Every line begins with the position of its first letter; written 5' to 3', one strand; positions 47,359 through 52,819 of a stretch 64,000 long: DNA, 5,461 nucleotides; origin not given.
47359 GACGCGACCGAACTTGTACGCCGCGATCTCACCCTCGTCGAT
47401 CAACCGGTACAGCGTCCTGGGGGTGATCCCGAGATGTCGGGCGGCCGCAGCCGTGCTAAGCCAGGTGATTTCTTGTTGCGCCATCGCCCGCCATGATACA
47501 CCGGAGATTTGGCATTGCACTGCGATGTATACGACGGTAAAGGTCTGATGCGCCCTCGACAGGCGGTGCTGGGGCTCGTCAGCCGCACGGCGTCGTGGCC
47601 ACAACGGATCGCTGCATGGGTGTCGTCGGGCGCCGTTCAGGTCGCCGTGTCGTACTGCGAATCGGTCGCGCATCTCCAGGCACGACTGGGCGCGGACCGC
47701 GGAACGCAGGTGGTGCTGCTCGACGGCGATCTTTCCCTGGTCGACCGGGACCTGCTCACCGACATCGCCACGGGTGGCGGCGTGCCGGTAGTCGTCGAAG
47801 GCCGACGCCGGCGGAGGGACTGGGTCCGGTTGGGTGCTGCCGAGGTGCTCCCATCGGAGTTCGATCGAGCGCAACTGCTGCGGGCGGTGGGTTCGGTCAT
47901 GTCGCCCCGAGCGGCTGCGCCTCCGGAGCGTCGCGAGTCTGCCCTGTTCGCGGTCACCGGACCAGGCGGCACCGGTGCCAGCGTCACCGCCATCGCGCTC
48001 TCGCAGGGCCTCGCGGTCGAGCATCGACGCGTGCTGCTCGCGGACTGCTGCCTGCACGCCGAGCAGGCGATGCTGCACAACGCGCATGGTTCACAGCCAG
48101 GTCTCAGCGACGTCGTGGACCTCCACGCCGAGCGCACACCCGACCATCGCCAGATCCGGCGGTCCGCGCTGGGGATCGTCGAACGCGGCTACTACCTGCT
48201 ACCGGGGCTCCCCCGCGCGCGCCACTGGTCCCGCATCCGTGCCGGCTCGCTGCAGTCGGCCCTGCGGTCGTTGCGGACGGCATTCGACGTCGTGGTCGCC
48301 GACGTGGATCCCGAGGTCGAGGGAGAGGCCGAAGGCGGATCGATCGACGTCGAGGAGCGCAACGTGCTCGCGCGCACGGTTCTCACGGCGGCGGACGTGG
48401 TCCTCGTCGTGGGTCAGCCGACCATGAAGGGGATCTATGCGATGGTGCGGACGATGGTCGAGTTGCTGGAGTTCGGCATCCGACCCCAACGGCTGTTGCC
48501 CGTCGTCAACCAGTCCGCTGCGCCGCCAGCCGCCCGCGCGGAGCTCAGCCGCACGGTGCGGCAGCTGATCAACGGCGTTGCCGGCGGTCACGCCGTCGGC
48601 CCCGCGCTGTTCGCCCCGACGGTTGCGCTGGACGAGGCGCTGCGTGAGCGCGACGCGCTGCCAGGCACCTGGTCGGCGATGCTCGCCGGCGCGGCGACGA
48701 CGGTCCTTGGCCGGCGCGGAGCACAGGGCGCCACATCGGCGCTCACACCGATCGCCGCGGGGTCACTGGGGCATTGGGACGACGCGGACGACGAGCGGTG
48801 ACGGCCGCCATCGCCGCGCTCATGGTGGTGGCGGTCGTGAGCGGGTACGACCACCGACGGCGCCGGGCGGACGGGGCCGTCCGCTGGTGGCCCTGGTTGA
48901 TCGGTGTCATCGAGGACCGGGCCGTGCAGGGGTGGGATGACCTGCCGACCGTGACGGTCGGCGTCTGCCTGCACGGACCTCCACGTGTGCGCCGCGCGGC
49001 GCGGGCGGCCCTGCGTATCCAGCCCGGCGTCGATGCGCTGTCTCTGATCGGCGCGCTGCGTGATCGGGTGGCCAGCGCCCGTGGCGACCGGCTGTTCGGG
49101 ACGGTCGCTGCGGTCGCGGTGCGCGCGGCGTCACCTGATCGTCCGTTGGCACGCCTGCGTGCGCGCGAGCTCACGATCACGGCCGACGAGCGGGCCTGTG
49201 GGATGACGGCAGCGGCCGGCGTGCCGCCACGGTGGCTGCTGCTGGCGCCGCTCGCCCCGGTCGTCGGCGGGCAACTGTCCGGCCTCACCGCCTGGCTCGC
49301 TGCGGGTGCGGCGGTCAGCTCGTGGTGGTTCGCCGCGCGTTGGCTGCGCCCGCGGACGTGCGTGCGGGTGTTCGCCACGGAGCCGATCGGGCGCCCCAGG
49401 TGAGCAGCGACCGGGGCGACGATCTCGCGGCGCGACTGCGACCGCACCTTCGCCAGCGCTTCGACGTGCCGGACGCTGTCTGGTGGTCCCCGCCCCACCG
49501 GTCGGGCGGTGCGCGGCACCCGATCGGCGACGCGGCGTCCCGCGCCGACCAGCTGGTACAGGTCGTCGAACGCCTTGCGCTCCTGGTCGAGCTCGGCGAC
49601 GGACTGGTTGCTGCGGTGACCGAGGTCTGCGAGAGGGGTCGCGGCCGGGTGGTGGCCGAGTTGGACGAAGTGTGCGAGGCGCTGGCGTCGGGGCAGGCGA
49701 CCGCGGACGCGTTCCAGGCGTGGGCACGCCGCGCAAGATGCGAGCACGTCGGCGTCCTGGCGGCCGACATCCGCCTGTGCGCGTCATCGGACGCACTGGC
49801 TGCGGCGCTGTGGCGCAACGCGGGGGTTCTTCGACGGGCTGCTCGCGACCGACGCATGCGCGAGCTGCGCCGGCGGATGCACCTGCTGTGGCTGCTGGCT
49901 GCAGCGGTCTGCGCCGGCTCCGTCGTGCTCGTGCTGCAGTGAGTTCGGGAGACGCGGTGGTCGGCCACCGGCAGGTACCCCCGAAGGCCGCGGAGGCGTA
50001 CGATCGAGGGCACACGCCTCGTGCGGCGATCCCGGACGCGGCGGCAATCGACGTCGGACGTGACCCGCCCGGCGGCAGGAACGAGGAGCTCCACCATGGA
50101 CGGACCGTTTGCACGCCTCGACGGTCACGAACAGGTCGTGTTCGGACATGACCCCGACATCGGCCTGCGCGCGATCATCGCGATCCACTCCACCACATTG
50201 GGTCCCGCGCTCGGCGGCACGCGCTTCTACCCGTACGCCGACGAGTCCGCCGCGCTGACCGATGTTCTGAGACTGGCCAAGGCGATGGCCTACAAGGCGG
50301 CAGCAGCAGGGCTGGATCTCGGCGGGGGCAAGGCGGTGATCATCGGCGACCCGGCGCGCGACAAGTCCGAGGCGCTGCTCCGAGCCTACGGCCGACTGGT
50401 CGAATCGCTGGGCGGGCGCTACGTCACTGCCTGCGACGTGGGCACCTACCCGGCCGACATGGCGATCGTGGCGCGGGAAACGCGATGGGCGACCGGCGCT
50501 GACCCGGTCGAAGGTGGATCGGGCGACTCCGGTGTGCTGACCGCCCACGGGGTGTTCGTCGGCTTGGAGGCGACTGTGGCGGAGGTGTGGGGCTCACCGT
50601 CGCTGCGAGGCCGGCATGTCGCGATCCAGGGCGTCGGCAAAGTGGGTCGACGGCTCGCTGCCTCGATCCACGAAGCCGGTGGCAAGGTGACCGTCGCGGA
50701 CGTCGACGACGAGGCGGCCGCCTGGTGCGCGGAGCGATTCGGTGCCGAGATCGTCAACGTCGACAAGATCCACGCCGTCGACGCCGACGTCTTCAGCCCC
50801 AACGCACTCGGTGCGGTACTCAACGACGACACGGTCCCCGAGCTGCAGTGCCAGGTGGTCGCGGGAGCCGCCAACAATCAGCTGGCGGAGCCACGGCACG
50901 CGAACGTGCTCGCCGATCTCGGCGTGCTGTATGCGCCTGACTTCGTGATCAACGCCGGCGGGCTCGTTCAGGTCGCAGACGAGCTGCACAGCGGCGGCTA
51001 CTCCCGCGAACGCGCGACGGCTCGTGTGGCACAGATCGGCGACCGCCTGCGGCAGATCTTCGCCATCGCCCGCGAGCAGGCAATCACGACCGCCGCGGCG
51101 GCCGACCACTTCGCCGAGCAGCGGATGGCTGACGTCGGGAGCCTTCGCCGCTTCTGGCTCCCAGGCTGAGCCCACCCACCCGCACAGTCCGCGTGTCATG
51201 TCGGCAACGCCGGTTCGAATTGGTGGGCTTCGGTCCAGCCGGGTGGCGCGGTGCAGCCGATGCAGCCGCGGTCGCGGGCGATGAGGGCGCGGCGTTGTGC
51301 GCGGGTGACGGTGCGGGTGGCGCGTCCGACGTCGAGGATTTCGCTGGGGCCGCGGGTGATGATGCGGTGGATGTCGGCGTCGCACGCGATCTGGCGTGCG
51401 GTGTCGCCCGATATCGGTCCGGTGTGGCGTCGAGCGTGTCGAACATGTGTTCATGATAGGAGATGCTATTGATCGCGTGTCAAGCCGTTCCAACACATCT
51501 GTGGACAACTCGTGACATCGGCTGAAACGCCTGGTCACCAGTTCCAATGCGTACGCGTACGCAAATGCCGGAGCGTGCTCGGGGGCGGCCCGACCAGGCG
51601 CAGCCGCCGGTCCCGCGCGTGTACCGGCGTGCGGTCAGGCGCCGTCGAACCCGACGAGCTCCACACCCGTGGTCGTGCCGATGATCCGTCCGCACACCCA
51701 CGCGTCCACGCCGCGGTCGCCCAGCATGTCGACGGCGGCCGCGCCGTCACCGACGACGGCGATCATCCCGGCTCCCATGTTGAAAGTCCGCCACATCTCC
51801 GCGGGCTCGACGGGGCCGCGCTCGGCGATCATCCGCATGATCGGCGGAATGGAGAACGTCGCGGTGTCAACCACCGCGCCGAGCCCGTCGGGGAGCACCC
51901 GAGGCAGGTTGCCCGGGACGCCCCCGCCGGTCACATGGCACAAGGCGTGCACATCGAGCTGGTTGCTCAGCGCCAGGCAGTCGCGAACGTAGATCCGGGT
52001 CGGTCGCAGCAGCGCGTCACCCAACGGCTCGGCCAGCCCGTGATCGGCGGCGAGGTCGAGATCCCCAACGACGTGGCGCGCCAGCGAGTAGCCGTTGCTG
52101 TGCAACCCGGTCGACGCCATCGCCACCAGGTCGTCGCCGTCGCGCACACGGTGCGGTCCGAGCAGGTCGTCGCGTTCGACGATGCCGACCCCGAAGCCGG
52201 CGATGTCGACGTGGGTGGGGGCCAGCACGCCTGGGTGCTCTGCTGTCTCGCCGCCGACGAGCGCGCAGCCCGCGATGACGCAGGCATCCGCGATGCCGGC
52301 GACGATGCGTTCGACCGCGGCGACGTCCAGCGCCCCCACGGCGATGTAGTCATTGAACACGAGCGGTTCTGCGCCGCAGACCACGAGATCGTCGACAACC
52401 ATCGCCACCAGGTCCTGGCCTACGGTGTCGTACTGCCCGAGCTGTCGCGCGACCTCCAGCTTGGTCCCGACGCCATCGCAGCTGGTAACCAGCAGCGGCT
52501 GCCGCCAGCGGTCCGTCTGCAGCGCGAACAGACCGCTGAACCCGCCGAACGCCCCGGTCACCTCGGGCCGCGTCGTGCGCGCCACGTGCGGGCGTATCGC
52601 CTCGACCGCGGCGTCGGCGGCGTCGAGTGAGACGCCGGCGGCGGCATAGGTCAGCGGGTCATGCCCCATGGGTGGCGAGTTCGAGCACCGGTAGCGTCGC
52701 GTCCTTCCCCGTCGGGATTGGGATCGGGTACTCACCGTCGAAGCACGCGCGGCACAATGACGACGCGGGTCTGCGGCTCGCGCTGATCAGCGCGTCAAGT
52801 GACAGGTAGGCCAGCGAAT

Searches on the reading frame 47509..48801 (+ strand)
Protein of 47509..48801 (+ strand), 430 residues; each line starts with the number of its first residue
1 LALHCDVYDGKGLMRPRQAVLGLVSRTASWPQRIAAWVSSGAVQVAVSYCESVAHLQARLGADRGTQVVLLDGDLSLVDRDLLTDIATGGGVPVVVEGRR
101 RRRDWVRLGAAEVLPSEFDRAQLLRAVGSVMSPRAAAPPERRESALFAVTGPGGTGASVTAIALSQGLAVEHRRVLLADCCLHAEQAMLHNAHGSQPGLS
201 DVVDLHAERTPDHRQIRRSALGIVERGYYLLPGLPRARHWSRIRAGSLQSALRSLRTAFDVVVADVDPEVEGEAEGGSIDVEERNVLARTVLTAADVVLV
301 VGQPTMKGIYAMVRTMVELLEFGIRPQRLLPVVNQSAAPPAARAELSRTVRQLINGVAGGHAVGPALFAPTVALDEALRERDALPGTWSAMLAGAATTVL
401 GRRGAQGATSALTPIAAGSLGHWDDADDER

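Call 40: search_protein_families(library=pfam, proteins=[window:47509-48801:+], max_evalue=0.01)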
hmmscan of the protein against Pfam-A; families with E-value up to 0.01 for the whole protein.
window:47509-48801:+ (430 aa): 2 families
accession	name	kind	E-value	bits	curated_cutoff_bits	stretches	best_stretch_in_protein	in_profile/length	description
PF13614.12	AAA_31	-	2.1e-05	25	27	1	153-316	11-164/177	AAA domain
PF01656.29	CbiA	-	0.00072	20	25.4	0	148-312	3-61/125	CobQ/CobB/MinD/ParA nucleotide binding domain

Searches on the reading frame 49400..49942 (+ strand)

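Call 40: search_protein_families(library=pfam, proteins=[window:49400-49942:+], max_evalue=0.01)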
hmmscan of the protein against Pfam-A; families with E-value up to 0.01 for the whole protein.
window:49400-49942:+ (180 aa): 1 family
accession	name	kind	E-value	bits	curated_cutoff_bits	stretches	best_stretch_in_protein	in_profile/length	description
PF00482.28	T2SSF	-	0.00073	19.9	25.2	1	57-178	3-122/125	Type II secretion system (T2SS), protein F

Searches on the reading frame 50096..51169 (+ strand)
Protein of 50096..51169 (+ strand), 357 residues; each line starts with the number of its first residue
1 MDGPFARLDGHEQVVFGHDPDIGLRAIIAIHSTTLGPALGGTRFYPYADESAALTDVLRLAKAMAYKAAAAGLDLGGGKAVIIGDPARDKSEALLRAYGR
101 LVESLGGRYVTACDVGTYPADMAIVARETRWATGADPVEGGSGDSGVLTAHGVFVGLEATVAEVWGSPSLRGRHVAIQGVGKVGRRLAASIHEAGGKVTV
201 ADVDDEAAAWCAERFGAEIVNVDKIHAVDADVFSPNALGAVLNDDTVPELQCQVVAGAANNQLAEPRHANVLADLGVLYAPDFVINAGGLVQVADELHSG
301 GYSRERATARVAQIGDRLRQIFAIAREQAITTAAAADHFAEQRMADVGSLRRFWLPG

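Call 40: search_protein_families(library=pfam, proteins=[window:50096-51169:+], max_evalue=0.01)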
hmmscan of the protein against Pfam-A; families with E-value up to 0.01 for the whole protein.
window:50096-51169:+ (357 aa): 8 families
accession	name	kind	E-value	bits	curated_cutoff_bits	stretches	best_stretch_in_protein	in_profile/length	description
PF02812.23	ELFV_dehydrog_N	-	3.8e-29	101.5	25.3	1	11-130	1-128/129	Glu/Leu/Phe/Val dehydrogenase, dimerisation domain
PF00208.27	ELFV_dehydrog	-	8.2e-14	52.3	23.4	2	217-330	99-219/241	Glutamate/Leucine/Phenylalanine/Valine dehydrogenase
PF03807.23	F420_oxidored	-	1.3e-06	29.3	21.6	1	175-232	2-62/94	NADP oxidoreductase coenzyme F420-dependent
PF02826.25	2-Hacid_dh_C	-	0.00023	21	25.1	1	168-232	32-94/178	D-isomer specific 2-hydroxyacid dehydrogenase, NAD binding domain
PF00670.27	AdoHcyase_NAD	-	0.00028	21.5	27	1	170-233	21-82/162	S-adenosyl-L-homocysteine hydrolase, NAD binding domain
PF02254.24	TrkA_N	-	0.00065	20.4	23.8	1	175-225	1-50/116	TrkA-N domain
PF02737.24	3HCDH_N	-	0.002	18.5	22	1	174-232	1-59/180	3-hydroxyacyl-CoA dehydrogenase, NAD binding domain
PF07991.19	KARI_N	-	0.0049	16.9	20.6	0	170-232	2-63/165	Acetohydroxy acid isomeroreductase, NADPH-binding domain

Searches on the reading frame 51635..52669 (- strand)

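Call 40: search_protein_families(library=pfam, proteins=[window:51635-52669:-], max_evalue=0.01)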
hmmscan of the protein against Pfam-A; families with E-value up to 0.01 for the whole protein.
window:51635-52669:- (344 aa): 2 families
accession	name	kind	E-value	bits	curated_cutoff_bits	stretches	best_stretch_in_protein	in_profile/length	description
PF02769.27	AIRS_C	-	7.3e-32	111.1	23.1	1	176-333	1-149/156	AIR synthase related protein, C-terminal domain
PF00586.29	AIRS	-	1.5e-21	77.3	24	1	60-164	15-112/112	AIR synthase related protein, N-terminal domain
